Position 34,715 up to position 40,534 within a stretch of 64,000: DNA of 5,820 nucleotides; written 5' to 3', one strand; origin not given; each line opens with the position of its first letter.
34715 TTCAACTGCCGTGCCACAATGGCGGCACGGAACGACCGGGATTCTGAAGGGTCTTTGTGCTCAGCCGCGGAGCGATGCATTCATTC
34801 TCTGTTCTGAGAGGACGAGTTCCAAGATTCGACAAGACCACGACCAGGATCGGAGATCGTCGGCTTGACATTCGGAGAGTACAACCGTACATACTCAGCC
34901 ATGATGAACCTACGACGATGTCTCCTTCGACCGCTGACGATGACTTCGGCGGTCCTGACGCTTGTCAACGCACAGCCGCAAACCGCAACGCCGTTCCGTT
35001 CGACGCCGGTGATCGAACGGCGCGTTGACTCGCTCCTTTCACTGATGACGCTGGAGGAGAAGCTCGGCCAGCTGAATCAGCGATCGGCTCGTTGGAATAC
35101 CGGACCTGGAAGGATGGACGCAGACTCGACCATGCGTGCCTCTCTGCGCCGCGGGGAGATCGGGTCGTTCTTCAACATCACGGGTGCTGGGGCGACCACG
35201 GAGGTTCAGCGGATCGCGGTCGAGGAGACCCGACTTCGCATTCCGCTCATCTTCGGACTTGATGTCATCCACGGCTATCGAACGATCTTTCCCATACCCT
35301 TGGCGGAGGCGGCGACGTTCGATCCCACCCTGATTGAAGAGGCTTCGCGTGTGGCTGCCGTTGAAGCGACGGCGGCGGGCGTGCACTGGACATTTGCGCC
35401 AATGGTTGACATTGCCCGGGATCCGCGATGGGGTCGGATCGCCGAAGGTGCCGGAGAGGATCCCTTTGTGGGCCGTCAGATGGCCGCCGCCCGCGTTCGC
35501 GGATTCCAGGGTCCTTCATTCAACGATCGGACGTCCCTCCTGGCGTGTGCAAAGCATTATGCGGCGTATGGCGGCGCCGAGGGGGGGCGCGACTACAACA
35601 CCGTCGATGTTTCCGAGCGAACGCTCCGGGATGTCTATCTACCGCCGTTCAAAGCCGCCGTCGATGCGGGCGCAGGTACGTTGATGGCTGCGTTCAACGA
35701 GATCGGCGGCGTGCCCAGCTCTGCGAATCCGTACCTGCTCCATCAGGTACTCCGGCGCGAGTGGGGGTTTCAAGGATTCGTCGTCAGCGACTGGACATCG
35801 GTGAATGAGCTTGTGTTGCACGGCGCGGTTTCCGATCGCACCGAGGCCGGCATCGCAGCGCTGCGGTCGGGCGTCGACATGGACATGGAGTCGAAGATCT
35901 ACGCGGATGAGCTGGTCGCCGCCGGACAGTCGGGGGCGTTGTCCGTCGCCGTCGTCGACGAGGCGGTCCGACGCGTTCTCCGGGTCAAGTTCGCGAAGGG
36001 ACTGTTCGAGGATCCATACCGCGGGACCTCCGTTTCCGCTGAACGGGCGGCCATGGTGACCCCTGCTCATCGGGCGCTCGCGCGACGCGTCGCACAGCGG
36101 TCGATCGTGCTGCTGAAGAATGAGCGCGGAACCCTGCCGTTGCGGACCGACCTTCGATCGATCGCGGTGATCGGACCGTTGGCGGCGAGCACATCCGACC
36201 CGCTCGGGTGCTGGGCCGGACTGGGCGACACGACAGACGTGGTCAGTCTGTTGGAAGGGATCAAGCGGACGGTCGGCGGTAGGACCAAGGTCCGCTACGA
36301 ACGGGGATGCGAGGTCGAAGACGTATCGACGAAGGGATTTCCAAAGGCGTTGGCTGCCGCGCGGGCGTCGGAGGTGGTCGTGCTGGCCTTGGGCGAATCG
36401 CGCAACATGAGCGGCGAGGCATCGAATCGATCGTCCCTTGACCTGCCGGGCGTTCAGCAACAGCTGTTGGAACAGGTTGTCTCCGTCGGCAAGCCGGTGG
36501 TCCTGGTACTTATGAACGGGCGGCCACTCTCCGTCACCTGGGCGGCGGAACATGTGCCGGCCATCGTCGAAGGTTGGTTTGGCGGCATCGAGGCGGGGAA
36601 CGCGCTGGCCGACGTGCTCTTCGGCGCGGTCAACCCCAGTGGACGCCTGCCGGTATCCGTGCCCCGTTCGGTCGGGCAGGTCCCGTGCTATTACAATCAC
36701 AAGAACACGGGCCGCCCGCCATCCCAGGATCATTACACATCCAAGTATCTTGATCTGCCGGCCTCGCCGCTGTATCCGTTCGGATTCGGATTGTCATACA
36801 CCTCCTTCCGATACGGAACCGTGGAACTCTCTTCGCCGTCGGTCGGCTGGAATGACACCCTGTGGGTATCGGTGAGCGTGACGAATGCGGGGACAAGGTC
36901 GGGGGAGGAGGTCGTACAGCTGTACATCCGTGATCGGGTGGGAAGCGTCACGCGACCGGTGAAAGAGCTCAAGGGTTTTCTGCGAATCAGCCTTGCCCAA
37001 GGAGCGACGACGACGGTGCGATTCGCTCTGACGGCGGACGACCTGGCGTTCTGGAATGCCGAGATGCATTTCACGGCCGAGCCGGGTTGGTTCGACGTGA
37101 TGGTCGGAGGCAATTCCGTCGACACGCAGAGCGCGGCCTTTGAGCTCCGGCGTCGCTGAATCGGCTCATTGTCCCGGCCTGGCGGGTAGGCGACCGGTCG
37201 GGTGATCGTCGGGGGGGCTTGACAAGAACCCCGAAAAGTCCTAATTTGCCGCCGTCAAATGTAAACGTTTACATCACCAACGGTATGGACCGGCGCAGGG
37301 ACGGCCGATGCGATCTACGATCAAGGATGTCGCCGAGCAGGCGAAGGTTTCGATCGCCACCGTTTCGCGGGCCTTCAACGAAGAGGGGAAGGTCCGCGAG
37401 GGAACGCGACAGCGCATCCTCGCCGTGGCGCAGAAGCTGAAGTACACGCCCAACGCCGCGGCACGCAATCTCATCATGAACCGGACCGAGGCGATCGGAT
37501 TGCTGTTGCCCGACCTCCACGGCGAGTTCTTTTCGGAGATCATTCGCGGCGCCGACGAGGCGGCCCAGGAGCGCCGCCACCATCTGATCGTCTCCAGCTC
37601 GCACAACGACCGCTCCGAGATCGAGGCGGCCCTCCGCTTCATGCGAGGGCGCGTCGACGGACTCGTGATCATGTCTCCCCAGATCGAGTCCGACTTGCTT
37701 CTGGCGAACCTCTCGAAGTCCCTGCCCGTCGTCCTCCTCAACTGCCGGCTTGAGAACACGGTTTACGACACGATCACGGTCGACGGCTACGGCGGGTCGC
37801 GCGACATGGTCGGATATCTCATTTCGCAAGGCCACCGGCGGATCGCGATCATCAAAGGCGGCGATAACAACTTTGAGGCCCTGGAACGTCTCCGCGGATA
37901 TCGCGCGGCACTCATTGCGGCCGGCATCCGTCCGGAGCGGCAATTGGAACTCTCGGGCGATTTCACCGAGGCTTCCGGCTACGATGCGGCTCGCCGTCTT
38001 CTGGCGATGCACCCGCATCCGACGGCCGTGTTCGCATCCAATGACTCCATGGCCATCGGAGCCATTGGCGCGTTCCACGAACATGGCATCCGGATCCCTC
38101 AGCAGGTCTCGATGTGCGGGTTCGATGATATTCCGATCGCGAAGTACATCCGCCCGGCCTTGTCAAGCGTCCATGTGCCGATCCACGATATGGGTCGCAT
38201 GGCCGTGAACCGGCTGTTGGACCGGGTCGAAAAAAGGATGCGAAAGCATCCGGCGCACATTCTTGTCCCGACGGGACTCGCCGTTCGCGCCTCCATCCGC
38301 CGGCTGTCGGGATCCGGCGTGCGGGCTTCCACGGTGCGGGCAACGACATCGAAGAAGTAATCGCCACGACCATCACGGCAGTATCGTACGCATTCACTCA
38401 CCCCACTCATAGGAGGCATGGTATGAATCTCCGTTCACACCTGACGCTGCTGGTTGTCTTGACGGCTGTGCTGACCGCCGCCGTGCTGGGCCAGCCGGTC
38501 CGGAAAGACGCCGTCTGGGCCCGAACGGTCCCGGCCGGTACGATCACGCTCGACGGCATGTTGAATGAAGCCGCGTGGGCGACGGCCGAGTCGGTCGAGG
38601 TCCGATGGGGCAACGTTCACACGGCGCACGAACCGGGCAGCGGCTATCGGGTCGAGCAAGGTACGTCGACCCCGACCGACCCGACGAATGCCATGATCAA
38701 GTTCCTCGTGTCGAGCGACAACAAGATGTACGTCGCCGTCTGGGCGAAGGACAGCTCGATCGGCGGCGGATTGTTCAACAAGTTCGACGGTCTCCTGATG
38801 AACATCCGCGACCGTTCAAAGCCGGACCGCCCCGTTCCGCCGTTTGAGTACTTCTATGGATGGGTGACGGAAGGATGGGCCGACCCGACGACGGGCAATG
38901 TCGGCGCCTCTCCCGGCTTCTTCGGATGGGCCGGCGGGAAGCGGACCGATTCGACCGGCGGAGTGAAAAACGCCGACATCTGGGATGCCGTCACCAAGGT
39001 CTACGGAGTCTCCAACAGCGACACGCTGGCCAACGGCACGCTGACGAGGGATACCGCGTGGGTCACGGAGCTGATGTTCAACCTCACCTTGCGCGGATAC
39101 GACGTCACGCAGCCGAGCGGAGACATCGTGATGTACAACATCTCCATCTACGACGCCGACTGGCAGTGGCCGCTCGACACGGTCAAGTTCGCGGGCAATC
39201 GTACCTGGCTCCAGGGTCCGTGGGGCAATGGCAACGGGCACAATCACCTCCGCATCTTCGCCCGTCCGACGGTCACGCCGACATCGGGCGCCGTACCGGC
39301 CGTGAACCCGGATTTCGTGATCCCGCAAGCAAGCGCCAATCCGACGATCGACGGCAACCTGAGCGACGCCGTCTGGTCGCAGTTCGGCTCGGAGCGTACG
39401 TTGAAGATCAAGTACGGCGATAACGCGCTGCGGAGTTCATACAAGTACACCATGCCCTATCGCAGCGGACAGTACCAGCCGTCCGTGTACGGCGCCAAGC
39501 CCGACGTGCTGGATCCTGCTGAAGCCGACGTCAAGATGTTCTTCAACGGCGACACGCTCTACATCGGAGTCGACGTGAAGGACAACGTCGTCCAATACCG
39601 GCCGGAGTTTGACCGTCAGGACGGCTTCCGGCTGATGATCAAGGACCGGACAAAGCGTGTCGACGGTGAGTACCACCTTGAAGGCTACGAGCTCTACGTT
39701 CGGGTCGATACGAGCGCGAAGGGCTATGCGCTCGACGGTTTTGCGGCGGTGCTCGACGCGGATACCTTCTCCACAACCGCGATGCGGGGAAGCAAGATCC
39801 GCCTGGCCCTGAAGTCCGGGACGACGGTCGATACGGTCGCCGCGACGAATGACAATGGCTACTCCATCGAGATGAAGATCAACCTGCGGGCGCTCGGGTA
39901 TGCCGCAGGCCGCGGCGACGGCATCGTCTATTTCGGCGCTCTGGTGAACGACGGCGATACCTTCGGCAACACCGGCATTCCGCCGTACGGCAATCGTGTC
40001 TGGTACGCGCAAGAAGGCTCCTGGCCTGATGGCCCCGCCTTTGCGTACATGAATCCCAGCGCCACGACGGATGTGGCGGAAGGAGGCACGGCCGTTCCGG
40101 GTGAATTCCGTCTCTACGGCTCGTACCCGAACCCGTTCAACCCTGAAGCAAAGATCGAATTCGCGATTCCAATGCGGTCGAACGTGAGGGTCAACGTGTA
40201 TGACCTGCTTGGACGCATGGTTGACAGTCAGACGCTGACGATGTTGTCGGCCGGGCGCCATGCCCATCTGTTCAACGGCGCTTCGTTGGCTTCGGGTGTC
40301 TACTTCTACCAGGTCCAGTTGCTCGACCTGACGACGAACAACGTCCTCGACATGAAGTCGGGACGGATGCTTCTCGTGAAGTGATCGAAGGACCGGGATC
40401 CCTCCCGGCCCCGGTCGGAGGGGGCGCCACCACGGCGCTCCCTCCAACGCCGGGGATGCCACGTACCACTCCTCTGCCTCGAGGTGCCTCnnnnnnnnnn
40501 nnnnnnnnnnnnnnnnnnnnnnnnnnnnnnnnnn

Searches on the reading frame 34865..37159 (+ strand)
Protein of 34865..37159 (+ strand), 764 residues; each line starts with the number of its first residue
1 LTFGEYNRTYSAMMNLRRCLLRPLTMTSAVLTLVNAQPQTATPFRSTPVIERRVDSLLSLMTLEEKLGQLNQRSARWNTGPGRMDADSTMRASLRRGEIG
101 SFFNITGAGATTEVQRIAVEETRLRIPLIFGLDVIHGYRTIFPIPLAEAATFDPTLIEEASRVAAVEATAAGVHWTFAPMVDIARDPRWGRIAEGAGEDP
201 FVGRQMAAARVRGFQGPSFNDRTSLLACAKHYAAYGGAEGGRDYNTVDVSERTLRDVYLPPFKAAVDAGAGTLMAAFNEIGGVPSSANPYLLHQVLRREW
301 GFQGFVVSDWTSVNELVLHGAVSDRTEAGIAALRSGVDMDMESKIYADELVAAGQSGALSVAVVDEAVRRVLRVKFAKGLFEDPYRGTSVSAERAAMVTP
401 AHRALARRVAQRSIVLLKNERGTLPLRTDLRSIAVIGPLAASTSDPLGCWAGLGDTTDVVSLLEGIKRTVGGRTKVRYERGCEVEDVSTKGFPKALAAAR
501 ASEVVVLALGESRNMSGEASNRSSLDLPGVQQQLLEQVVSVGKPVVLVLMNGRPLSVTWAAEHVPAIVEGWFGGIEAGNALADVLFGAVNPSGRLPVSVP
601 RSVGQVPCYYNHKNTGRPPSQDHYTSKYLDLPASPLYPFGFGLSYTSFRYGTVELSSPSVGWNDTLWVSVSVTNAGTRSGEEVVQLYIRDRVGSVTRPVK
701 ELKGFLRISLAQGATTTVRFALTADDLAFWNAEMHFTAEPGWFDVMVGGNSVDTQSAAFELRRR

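Call 14: search_protein_families(library=pfam, proteins=[window:34865-37159:+])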
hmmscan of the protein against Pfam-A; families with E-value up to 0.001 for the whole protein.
window:34865-37159:+ (764 aa): 3 families
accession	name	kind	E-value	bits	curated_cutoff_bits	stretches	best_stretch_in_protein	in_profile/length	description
PF00933.27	Glyco_hydro_3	-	1.5e-68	232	27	1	62-374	1-316/316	Glycosyl hydrolase family 3 N terminal domain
PF01915.27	Glyco_hydro_3_C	-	4.9e-57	193.6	31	1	414-645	1-200/200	Glycosyl hydrolase family 3 C-terminal domain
PF14310.12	Fn3-like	-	5.9e-25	87.6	25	1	682-751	1-71/71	Fibronectin type III-like domain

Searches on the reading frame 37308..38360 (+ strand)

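Call 14: search_protein_families(library=pfam, proteins=[window:37308-38360:+])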
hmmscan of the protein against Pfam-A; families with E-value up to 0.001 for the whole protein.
window:37308-38360:+ (350 aa): 4 families
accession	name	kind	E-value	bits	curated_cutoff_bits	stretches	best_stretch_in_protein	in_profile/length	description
PF13377.12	Peripla_BP_3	-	3.6e-39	135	26.5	1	168-329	1-166/167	Periplasmic binding protein-like domain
PF00532.27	Peripla_BP_1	-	2.7e-30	106.2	22.2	1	61-322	2-275/281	Periplasmic binding proteins and sugar binding domain of LacI family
PF00356.27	LacI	-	7.9e-18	64.4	27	1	4-49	1-46/46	Bacterial regulatory proteins, lacI family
PF13407.12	Peripla_BP_4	-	1.7e-13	51.2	35.1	1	63-278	1-222/258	Periplasmic binding protein domain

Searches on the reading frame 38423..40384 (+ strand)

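Call 14: search_protein_families(library=pfam, proteins=[window:38423-40384:+])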
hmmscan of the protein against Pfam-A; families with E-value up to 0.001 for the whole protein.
window:38423-40384:+ (653 aa): 2 families
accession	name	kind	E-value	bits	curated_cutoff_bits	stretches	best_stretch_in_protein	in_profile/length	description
PF18962.6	Por_Secre_tail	-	2.6e-07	31.2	27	1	568-632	2-63/75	Secretion system C-terminal sorting domain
PF06452.16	CBM9_1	-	1.3e-06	28.9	23.4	1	358-510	24-150/185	Carbohydrate family 9 binding domain-like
